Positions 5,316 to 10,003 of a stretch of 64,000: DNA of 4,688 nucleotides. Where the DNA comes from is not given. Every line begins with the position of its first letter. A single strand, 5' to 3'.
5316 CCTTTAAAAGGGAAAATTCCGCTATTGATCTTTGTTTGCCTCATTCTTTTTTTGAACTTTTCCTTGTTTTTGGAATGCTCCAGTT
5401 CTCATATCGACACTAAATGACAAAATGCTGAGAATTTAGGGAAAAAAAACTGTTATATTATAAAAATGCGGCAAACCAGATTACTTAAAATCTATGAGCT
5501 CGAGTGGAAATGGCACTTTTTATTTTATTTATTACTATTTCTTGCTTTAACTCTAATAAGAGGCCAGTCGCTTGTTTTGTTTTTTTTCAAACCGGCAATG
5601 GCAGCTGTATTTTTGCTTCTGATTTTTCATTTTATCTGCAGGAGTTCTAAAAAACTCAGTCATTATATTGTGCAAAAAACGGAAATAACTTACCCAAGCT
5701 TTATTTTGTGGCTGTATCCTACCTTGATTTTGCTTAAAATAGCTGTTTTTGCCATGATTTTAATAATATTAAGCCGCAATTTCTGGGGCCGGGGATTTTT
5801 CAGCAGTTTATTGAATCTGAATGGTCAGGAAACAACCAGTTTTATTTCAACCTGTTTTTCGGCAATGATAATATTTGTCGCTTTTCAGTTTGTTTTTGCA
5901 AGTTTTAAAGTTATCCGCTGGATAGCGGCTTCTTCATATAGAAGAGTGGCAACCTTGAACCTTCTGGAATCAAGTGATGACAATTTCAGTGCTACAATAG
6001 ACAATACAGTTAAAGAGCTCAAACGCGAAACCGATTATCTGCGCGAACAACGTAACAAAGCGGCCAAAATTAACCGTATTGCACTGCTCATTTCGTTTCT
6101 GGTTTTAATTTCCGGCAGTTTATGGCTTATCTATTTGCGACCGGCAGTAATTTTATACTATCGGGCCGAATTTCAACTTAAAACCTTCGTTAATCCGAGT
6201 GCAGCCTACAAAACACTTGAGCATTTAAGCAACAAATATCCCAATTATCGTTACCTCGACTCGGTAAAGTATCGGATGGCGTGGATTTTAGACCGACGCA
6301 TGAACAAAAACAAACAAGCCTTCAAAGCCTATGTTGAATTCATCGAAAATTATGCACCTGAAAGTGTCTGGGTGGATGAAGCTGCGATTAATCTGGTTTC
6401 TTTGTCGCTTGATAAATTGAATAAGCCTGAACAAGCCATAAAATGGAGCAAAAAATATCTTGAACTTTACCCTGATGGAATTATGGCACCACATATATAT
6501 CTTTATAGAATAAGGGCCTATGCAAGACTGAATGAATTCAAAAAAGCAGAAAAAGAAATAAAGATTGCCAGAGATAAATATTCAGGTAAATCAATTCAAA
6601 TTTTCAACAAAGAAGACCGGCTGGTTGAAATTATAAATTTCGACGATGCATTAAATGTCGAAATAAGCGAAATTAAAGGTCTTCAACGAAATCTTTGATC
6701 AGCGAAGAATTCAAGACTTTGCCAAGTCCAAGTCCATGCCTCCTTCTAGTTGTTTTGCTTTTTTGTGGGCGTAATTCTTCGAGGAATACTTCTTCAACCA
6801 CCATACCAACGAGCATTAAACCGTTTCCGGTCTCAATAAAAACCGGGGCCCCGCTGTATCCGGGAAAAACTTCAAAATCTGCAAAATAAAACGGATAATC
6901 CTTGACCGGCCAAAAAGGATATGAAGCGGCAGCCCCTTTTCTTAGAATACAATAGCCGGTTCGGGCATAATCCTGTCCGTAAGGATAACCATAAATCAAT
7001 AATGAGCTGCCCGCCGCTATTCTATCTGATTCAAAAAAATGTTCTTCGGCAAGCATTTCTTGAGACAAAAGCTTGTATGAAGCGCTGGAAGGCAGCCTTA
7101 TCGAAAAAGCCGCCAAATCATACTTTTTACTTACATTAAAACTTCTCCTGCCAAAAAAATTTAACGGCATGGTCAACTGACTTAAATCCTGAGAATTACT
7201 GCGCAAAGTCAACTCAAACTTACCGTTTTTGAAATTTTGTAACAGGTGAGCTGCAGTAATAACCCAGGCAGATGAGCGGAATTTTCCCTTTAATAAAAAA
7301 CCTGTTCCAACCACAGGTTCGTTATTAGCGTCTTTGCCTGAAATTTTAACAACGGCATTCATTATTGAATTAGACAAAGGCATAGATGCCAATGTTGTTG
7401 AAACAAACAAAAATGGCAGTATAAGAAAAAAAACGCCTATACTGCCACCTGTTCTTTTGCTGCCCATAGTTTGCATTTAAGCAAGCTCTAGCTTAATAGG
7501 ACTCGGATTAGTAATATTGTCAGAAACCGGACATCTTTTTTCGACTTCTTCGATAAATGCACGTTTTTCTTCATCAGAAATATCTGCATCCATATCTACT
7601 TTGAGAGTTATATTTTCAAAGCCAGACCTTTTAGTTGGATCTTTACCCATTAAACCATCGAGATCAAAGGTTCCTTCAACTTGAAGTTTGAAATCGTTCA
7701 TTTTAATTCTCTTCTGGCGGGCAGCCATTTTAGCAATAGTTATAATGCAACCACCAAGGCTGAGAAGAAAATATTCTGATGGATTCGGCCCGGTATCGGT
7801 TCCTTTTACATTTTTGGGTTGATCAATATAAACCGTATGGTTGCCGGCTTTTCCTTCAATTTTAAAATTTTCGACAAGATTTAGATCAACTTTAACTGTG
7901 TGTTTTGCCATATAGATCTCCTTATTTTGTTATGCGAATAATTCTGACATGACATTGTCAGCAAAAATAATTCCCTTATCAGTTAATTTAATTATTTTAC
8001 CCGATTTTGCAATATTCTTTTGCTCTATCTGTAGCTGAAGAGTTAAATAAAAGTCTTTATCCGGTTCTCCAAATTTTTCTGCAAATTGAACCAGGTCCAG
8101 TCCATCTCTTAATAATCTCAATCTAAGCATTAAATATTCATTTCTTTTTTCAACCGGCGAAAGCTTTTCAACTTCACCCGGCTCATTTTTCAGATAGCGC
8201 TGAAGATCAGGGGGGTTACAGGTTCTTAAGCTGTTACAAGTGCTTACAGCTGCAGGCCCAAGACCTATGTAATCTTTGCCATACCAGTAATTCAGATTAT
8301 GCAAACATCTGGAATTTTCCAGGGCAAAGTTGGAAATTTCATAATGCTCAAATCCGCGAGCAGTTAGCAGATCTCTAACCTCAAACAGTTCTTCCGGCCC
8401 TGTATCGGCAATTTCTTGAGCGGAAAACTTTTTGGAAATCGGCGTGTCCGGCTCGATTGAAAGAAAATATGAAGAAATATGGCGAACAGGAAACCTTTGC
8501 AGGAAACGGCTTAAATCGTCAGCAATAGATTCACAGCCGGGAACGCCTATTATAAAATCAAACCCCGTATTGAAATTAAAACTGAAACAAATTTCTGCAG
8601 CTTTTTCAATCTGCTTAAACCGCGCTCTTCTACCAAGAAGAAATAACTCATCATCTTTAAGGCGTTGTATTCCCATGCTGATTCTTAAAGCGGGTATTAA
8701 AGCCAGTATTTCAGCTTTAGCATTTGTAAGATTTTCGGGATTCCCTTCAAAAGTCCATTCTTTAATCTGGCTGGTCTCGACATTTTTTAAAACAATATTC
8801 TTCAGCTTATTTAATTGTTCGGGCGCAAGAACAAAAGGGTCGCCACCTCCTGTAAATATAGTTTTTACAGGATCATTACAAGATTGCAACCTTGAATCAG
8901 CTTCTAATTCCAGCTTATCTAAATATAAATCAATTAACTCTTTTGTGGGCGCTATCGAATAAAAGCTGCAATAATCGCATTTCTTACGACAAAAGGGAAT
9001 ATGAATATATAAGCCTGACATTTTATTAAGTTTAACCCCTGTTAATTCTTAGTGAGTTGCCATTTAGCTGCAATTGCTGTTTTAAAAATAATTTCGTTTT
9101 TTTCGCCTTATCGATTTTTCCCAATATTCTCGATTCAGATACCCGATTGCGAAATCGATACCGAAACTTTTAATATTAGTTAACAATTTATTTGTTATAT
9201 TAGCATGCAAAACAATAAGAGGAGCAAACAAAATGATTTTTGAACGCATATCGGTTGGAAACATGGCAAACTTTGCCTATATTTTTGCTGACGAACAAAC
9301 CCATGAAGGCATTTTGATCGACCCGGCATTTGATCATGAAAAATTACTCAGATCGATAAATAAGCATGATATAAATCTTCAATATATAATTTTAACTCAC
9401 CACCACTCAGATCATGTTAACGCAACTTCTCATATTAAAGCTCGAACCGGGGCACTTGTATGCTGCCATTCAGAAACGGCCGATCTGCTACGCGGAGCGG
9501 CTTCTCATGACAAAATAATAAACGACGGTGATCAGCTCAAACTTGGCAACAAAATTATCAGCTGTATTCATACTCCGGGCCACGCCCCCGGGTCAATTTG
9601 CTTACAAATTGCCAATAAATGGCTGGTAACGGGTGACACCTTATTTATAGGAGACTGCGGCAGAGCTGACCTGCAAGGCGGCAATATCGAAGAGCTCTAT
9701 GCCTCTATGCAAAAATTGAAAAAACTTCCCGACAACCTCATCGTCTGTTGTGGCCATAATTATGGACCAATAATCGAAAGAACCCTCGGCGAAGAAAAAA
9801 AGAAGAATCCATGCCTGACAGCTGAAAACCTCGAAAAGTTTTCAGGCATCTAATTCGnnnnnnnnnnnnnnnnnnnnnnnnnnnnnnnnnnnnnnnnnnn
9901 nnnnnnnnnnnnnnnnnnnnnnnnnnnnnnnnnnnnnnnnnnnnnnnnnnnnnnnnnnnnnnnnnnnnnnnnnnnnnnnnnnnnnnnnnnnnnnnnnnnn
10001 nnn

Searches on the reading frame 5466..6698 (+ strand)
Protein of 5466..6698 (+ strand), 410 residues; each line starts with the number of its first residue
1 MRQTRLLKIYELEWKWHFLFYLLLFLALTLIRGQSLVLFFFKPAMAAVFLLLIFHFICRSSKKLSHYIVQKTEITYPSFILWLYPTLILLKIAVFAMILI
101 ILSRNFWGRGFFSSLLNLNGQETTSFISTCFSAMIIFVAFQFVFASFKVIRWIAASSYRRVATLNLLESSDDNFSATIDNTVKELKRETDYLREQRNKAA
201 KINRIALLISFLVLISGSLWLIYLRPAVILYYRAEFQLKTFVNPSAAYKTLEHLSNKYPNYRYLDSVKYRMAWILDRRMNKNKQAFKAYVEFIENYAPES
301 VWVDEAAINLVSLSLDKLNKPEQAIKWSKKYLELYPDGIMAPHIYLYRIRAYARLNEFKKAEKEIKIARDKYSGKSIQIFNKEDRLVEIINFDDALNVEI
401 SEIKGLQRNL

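Call 20: search_protein_families(library=pfam, proteins=[window:5466-6698:+], max_evalue=0.0001)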
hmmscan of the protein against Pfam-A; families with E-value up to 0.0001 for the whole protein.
window:5466-6698:+ (410 aa): 0 families

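Call 89: search_protein_families(library=pfam, proteins=[window:5466-6698:+], max_evalue=0.05)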
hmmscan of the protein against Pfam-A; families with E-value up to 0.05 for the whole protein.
window:5466-6698:+ (410 aa): 5 families
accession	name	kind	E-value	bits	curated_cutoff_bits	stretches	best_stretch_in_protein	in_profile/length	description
PF13428.12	TPR_14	-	0.00052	20.9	23.5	0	342-372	1-31/44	Tetratricopeptide repeat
PF13174.12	TPR_6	-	0.00099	20.1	26.3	0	269-296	4-30/33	Tetratricopeptide repeat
PF11119.13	DUF2633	-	0.0018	18.5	25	1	193-231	2-37/43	Protein of unknown function (DUF2633)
PF13525.12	YfiO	-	0.0042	17.3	25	0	287-370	25-108/203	Outer membrane lipoprotein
PF14559.12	TPR_19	-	0.035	14.9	25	0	319-366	5-49/68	Tetratricopeptide repeat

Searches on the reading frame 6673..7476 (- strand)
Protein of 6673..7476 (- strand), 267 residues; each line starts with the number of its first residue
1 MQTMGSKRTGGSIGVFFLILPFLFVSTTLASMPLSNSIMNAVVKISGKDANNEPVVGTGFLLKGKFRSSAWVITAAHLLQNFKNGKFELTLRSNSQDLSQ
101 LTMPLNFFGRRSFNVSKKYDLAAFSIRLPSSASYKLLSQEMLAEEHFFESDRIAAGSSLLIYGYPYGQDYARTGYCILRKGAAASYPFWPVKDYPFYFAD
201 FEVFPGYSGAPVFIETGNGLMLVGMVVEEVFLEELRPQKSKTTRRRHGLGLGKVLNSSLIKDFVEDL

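Call 20: search_protein_families(library=pfam, proteins=[window:6673-7476:-], max_evalue=0.0001)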
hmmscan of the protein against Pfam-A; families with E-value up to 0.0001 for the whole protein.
window:6673-7476:- (267 aa): 1 family
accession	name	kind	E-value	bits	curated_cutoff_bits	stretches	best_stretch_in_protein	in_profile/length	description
PF13365.12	Trypsin_2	-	1.9e-08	35.6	27.6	1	57-224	1-143/144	Trypsin-like peptidase domain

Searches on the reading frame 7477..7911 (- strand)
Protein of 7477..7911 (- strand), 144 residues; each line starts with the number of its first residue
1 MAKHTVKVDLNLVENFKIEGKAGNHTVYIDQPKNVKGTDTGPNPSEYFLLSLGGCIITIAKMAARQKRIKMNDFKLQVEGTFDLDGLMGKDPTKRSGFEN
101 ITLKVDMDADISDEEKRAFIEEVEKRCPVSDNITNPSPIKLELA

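Call 20: search_protein_families(library=pfam, proteins=[window:7477-7911:-], max_evalue=0.0001)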
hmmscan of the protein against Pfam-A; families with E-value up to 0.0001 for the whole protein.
window:7477-7911:- (144 aa): 1 family
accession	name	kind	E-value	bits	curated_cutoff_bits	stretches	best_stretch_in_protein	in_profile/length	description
PF02566.24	OsmC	-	2.1e-23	83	27.5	1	37-142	1-100/100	OsmC-like protein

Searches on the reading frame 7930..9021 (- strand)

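Call 20: search_protein_families(library=pfam, proteins=[window:7930-9021:-], max_evalue=0.0001)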
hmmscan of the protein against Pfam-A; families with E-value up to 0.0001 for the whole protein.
window:7930-9021:- (363 aa): 2 families
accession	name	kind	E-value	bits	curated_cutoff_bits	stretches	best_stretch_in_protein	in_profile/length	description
PF04055.27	Radical_SAM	-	1.2e-15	58.5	29.5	1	5-162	1-153/166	Radical SAM superfamily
PF06969.22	HemN_C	-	2.8e-08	34.1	24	1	287-353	1-67/67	HemN C-terminal domain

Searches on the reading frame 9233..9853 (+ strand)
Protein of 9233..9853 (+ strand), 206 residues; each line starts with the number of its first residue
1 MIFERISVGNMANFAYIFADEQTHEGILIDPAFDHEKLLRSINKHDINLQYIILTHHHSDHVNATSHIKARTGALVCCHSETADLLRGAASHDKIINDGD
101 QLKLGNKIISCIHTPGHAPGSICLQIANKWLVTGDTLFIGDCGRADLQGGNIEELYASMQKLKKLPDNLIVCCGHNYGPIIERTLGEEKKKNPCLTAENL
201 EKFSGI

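Call 20: search_protein_families(library=pfam, proteins=[window:9233-9853:+], max_evalue=0.0001)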
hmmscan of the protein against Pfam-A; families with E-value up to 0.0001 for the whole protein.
window:9233-9853:+ (206 aa): 3 families
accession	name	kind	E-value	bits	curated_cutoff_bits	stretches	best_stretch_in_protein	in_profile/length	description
PF00753.33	Lactamase_B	-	7.9e-23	81.8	22.7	1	22-175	13-196/196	Metallo-beta-lactamase superfamily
PF12706.13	Lactamase_B_2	-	3.4e-07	30.5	27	1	27-146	3-147/200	Beta-lactamase superfamily domain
PF14597.12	Lactamase_B_5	-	6.1e-06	26.3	28.4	1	25-143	33-144/199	Metallo-beta-lactamase superfamily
